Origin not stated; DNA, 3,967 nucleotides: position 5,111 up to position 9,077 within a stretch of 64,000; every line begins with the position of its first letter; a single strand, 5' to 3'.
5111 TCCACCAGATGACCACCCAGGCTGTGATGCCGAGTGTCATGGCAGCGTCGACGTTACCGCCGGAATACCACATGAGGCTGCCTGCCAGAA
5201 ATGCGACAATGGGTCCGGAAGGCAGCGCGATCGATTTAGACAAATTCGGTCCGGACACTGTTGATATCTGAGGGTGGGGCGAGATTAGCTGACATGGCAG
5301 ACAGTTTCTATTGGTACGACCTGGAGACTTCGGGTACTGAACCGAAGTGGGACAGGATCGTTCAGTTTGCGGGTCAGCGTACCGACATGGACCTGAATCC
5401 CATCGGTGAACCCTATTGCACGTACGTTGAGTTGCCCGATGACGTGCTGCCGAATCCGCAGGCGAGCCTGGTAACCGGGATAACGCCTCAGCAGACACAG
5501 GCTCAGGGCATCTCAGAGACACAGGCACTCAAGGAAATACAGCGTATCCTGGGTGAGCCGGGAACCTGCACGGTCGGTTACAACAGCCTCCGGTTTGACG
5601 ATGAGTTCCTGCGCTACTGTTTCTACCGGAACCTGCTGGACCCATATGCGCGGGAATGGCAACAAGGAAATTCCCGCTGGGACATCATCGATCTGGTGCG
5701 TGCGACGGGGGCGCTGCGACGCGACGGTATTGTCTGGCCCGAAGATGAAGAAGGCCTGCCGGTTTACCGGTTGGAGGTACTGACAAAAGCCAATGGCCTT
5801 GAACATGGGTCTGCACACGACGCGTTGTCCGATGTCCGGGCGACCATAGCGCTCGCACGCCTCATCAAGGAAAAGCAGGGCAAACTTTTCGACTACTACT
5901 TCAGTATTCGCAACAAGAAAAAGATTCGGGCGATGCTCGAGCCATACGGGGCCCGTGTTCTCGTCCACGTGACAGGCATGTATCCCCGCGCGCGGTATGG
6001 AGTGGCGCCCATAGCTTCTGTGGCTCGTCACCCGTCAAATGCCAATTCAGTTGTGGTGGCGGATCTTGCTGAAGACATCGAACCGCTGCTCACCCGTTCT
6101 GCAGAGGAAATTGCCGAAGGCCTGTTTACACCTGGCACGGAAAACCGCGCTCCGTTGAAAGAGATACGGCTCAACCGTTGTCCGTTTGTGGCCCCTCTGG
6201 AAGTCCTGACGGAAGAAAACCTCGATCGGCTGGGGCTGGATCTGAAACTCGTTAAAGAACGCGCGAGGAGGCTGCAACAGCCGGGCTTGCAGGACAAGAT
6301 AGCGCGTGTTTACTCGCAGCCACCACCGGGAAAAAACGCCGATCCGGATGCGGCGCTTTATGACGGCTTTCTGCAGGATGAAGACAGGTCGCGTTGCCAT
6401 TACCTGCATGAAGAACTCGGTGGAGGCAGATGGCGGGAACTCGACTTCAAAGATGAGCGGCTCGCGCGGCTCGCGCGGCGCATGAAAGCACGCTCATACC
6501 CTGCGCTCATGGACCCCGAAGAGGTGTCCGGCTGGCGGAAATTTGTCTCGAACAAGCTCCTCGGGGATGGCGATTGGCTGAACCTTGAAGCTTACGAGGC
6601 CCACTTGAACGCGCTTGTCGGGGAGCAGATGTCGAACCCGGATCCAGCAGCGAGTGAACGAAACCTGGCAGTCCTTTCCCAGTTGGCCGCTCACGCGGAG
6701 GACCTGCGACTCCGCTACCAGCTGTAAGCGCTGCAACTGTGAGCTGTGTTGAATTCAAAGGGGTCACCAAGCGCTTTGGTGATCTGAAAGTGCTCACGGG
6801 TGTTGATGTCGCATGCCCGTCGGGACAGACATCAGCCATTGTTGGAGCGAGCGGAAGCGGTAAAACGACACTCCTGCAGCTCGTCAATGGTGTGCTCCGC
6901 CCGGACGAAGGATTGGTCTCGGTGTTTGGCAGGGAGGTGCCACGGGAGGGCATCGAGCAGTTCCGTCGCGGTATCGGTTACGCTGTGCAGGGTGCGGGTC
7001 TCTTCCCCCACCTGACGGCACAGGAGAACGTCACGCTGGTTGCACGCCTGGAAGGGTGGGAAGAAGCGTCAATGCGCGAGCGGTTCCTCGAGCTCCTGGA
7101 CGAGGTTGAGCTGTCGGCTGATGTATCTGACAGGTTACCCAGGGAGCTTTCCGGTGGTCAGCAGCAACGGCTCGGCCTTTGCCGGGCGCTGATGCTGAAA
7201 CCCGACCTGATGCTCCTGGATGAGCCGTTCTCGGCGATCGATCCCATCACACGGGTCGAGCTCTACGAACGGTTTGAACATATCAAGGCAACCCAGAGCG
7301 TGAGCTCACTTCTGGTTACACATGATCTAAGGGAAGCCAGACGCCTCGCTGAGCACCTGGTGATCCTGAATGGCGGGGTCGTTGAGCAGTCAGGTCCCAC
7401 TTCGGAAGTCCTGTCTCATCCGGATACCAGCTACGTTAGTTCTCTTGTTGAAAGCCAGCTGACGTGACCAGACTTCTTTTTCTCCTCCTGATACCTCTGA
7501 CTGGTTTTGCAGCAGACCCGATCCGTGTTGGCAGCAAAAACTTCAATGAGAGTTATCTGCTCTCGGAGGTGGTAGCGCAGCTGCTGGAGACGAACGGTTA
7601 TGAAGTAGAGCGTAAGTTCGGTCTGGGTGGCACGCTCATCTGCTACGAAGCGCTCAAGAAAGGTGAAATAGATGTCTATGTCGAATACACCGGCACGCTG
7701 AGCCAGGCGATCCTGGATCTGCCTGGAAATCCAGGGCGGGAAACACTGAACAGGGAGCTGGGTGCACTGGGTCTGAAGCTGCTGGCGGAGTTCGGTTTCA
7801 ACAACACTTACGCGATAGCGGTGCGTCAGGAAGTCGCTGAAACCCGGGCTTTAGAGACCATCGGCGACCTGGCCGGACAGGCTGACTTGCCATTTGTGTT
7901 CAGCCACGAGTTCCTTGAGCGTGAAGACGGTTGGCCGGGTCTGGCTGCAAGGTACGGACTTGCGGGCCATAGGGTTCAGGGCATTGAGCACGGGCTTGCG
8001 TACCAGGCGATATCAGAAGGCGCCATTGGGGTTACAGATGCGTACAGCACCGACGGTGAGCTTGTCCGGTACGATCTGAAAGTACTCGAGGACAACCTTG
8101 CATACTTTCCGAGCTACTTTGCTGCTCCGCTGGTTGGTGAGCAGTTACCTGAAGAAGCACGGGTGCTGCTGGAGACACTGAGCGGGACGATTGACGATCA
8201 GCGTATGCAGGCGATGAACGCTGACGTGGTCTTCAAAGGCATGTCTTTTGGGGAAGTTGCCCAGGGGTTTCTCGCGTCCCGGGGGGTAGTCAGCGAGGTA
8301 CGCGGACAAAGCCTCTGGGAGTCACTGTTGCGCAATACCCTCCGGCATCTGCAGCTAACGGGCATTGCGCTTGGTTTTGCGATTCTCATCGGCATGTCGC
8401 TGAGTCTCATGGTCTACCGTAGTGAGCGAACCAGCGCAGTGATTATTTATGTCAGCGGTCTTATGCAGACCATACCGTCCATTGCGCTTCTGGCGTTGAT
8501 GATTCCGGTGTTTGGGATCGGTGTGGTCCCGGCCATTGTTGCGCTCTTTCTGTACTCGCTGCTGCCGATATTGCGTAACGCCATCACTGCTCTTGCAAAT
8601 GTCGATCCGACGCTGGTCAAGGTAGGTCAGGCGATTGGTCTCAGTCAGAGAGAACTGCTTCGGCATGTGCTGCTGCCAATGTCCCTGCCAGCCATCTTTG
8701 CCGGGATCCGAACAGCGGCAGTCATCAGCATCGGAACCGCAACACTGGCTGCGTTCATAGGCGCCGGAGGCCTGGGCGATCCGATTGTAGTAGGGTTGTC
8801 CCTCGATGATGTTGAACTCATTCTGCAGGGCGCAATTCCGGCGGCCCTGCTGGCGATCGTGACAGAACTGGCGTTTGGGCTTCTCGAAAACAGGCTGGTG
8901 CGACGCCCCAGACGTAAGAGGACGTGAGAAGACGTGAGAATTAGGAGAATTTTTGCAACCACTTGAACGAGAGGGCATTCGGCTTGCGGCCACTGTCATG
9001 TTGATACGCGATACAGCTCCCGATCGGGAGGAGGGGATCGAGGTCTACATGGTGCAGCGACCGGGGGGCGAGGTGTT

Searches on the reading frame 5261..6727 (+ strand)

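Call 49: search_protein_families(library=pfam, proteins=[window:5261-6727:+], max_evalue=0.0001)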
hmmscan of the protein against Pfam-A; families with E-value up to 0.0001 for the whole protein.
window:5261-6727:+ (488 aa): 2 families
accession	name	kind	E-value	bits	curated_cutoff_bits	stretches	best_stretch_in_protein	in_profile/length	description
PF08411.15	Exonuc_X-T_C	-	1.1e-65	221.9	27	1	217-480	1-268/269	Exonuclease C-terminal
PF00929.31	RNase_T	-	1.6e-22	81.2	24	1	18-198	2-163/164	Exonuclease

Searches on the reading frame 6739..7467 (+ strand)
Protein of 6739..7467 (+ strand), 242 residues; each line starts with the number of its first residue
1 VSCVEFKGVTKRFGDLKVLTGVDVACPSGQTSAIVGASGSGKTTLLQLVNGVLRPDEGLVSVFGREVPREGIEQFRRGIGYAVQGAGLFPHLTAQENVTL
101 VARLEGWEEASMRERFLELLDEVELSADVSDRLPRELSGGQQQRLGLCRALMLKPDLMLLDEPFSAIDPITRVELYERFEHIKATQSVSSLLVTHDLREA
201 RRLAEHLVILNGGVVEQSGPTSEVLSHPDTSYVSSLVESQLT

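Call 49: search_protein_families(library=pfam, proteins=[window:6739-7467:+], max_evalue=0.0001)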
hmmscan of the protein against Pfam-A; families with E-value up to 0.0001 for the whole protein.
window:6739-7467:+ (242 aa): 2 families
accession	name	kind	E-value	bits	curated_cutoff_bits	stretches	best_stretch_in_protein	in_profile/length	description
PF00005.33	ABC_tran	-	1.1e-34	120.4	25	1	19-164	1-136/137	ABC transporter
PF13304.12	AAA_21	-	1.5e-08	35.6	27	0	133-196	234-299/304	AAA domain, putative AbiEii toxin, Type IV TA system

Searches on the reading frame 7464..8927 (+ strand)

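Call 49: search_protein_families(library=pfam, proteins=[window:7464-8927:+], max_evalue=0.0001)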
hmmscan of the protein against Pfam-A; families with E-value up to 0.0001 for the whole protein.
window:7464-8927:+ (487 aa): 2 families
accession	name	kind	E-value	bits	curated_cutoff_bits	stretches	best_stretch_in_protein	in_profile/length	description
PF04069.17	OpuAC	-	4.2e-53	181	21.2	1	18-271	1-256/257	Substrate binding domain of ABC-type glycine betaine transport system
PF00528.27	BPD_transp_1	-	8.2e-22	78.3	26.4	1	306-478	1-182/184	Binding-protein-dependent transport system inner membrane component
